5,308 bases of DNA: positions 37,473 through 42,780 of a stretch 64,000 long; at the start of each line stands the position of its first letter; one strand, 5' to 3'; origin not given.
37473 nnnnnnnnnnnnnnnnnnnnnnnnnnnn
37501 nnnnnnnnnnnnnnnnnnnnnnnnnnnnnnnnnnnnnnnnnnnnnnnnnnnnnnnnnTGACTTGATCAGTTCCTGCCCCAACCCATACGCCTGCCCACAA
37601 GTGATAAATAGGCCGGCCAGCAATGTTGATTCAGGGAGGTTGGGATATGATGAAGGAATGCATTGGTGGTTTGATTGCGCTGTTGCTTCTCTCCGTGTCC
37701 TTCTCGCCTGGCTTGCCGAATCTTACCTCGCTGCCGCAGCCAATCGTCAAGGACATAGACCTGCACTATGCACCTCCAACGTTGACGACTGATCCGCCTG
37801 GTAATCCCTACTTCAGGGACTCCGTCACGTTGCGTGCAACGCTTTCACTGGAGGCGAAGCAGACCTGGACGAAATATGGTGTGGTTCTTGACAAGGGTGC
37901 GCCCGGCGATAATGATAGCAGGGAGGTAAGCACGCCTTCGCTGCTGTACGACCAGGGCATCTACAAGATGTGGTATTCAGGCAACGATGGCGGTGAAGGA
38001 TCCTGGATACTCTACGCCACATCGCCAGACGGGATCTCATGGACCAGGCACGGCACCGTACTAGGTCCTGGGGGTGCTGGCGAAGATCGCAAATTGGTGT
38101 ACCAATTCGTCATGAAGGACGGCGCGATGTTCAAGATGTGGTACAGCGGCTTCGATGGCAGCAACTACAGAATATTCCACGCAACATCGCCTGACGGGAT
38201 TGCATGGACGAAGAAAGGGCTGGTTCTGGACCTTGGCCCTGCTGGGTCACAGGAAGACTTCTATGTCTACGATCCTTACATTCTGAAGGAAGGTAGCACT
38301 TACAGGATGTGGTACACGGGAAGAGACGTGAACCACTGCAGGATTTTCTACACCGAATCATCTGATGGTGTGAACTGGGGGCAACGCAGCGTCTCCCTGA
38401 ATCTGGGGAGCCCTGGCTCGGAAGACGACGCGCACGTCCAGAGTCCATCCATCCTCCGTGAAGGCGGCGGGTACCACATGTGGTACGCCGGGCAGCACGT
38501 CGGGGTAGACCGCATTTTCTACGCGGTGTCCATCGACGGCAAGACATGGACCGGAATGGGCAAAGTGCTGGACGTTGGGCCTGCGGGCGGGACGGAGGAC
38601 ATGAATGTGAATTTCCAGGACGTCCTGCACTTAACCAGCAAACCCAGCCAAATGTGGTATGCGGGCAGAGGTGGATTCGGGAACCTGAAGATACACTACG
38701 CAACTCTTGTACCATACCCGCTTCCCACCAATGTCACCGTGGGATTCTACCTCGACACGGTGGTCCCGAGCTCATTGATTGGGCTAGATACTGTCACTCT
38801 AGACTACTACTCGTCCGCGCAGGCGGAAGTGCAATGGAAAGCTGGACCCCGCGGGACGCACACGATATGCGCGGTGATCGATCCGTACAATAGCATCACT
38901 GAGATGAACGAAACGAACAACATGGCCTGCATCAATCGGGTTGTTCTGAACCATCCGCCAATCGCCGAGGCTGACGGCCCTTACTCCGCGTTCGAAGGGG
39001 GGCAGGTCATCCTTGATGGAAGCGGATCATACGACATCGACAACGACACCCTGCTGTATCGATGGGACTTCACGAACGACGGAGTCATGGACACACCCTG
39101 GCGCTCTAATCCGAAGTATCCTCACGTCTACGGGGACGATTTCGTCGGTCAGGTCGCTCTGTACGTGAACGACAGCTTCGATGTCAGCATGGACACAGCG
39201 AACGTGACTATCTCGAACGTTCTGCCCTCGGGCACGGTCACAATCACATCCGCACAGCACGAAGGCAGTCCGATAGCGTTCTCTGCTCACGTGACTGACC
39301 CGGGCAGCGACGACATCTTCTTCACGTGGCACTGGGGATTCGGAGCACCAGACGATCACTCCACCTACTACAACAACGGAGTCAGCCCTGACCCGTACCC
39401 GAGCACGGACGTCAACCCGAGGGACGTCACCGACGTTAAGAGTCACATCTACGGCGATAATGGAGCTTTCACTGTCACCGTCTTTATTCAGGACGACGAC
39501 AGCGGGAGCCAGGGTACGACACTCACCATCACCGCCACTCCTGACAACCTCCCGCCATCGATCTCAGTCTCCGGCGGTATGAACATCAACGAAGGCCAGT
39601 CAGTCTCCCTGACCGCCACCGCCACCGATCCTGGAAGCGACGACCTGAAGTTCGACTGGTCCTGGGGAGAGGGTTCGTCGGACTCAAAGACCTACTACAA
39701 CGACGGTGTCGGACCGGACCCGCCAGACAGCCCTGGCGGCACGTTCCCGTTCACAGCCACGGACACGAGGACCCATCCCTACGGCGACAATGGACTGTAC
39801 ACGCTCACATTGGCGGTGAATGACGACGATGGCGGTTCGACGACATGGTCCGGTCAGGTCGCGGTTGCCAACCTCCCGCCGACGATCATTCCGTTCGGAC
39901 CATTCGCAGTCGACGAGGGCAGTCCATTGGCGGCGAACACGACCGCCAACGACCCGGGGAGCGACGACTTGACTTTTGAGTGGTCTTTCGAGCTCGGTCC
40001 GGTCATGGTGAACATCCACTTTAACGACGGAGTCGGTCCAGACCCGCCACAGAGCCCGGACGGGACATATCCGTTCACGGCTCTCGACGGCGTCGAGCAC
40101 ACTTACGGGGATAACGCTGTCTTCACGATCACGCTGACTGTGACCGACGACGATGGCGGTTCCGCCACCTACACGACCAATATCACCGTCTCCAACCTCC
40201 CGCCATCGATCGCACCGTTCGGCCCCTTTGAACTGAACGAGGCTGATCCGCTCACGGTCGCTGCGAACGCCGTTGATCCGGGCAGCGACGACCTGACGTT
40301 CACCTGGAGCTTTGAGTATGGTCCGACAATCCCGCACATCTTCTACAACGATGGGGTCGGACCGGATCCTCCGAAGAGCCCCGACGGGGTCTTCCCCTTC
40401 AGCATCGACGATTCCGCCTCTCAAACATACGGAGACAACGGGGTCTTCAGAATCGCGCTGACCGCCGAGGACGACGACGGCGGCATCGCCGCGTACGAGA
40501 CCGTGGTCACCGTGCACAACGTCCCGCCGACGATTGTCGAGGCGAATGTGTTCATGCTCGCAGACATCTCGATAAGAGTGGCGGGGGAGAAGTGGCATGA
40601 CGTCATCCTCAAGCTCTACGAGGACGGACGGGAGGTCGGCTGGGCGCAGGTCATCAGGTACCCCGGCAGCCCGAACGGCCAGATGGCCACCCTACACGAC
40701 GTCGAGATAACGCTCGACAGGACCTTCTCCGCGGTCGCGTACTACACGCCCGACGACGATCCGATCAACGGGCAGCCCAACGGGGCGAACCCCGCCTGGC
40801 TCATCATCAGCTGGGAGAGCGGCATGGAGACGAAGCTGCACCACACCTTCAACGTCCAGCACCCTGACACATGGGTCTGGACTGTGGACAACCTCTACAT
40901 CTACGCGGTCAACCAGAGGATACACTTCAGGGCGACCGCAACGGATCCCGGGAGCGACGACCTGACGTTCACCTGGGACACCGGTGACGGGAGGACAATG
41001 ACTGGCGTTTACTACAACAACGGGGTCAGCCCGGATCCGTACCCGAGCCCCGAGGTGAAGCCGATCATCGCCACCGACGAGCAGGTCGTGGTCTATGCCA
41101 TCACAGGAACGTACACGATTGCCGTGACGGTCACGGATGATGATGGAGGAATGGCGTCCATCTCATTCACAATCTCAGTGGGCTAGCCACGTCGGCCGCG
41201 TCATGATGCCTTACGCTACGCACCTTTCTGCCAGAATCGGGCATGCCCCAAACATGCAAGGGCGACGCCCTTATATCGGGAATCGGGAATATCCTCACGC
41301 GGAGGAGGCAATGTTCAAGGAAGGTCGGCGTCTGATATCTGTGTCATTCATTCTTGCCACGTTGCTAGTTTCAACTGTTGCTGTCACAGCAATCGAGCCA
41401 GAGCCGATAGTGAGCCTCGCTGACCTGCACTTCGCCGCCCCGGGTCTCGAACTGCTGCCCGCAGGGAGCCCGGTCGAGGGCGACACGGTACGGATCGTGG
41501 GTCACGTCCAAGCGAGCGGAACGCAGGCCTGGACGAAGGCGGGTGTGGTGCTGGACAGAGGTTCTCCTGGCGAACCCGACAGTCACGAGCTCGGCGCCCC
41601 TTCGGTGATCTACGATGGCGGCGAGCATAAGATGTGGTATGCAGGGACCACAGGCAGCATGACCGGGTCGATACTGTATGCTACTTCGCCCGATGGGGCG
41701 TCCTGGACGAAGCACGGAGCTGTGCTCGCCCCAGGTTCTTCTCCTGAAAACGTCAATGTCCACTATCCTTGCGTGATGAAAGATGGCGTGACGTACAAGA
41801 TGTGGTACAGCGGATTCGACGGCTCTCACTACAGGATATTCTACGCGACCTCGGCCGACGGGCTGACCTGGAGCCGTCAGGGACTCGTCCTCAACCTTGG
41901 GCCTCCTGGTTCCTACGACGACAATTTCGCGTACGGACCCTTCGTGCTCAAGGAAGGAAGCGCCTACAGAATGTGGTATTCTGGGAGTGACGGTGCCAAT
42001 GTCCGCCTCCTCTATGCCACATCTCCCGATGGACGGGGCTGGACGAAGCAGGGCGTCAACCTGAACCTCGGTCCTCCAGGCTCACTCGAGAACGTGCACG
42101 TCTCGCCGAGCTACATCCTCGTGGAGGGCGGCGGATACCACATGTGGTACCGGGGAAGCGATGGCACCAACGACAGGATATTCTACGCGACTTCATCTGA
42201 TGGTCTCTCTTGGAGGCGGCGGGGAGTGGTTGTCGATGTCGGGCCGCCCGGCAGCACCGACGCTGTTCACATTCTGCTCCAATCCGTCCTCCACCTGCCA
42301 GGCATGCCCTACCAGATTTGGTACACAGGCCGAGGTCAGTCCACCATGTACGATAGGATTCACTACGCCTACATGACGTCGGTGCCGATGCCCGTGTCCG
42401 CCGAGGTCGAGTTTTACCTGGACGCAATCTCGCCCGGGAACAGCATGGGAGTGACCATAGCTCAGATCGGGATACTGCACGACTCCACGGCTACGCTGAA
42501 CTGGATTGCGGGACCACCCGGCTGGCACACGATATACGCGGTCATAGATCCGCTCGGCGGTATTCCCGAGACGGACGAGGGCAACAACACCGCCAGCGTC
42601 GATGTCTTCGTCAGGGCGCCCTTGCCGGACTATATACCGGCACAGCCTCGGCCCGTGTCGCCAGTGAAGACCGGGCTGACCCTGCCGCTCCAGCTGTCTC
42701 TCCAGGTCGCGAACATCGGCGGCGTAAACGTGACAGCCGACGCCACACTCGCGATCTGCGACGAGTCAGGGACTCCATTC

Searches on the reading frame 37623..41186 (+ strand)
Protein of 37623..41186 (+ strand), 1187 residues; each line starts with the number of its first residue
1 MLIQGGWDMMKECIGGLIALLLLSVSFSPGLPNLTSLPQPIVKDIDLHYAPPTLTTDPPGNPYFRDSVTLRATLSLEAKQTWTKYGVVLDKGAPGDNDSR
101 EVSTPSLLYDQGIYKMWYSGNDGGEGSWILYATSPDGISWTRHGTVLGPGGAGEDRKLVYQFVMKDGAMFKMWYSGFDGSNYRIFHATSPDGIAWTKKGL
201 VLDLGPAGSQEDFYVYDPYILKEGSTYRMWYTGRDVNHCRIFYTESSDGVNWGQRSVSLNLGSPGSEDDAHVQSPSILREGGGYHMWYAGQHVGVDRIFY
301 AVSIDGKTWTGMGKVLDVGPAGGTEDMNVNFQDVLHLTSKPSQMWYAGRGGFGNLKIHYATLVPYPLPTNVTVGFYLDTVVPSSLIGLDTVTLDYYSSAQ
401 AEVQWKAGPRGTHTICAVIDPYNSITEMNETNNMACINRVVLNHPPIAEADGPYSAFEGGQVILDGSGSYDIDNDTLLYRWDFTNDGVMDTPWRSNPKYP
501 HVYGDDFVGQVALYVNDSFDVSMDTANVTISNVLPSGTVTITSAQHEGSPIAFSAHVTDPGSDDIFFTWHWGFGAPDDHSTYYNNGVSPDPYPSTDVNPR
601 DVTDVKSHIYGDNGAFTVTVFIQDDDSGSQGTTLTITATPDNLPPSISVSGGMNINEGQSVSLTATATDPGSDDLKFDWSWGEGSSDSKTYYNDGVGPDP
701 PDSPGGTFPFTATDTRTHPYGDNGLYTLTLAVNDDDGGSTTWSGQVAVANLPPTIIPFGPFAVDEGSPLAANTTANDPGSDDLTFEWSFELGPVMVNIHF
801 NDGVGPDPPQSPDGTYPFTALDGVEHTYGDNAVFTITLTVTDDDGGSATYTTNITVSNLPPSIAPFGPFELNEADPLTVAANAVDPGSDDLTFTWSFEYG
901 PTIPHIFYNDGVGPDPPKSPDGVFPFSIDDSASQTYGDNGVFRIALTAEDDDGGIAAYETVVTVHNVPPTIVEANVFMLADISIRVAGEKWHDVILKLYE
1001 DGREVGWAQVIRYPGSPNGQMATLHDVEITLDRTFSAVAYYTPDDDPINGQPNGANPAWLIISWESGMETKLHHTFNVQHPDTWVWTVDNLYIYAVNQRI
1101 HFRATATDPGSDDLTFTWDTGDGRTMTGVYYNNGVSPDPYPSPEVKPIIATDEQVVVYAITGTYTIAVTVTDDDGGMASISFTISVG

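Call 3: search_protein_families(library=pfam, proteins=[window:37623-41186:+], max_evalue=0.1)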
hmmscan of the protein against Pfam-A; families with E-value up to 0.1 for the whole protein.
window:37623-41186:+ (1187 aa): 11 families
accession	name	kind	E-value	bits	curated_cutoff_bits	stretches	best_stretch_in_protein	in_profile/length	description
PF18911.6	PKD_4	-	7.3e-39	132.1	27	7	443-530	1-83/85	PKD domain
PF00801.26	PKD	-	1.7e-25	89.3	23.5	5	1095-1179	12-74/80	PKD domain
PF24058.1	DUF7359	-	4.2e-07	30.2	27.5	0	659-688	21-50/123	Domain of unknown function (DUF7359)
PF07705.17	CARDB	-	6.7e-07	29.9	22.7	1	370-434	37-98/101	CARDB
PF04041.19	Glyco_hydro_130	-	7.5e-07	28.8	26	1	181-316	66-200/320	beta-1,4-mannooligosaccharide phosphorylase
PF21027.3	Sde0182_C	-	1.2e-05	26.2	27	0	461-481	1-21/83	Cellulose-binding protein Sde0182, C-terminal domain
PF02010.21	REJ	-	3.7e-05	23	25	1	461-540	101-152/452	REJ domain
PF17963.7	Big_9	-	0.0038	18.5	23.6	1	752-855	3-89/89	Bacterial Ig domain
PF22352.2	K319L-like_PKD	-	0.012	16.1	27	0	832-856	60-84/84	K319L-like, PKD domain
PF16403.11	Bact_surface_Ig-like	-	0.068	13.7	27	0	1158-1186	43-71/71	Bacterial surface protein, Ig-like domain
PF15128.11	T_cell_tran_alt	-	0.08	13.2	27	0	892-932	43-82/92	T-cell leukemia translocation-altered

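Call 4: search_protein_families(library=ncbifam, proteins=[window:37623-41186:+], max_evalue=0.1)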
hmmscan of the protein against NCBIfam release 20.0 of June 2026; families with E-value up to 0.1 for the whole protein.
window:37623-41186:+ (1187 aa): 7 families
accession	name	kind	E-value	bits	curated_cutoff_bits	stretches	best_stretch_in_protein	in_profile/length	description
NF038112.1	myxo_dep_M36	subfamily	1.2e-26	92.3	1500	3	438-686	1281-1517/1604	myxosortase-dependent M36 family metallopeptidase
NF052550.1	BManbPhaseBMBP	equivalog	6.8e-10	38.8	450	2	107-203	31-138/296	beta-1,2-mannobiose phosphorylase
NF038111.1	rhom_dep_M36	equivalog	1.6e-08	32.5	1700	1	640-684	1182-1227/1315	rhombosortase-dependent M36 family metallopeptidase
NF058578.1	CPR_pilus_PamR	equivalog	1.5e-06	27.3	300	0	824-858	206-239/297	pilus system RbmA-like protein PamR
TIGR03660.1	T1SS_rpt_143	domain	1.1e-05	25.3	66.05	1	812-875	64-128/143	T1SS-143 repeat domain-containing protein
NF058598.1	BetMansidBT3780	equivalog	0.00064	18.9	550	0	131-203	97-176/366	beta-1,2-mannosidase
TIGR00864.1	PCC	subfamily_domain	0.0091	12.4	1861.4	1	477-711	1087-1286/2700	polycystin cation channel protein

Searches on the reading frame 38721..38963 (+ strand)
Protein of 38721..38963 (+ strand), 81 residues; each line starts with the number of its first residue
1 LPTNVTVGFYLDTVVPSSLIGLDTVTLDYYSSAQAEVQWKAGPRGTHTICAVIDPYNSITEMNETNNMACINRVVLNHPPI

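Call 31: search_protein_families(library=pfam, proteins=[window:38721-38963:+], max_evalue=1)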
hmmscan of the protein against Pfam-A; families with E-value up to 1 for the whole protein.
seq(81 aa): 1 family
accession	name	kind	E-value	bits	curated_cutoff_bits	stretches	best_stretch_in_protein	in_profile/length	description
PF07705.17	CARDB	-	3.2e-08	34.1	22.7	1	4-68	37-98/101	CARDB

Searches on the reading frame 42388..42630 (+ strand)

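Call 31: search_protein_families(library=pfam, proteins=[window:42388-42630:+], max_evalue=1)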
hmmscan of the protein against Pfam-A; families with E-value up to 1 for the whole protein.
seq(81 aa): 1 family
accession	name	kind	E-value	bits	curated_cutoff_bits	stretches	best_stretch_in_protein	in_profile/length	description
PF07705.17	CARDB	-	3.9e-06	27.5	22.7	1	5-70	38-100/101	CARDB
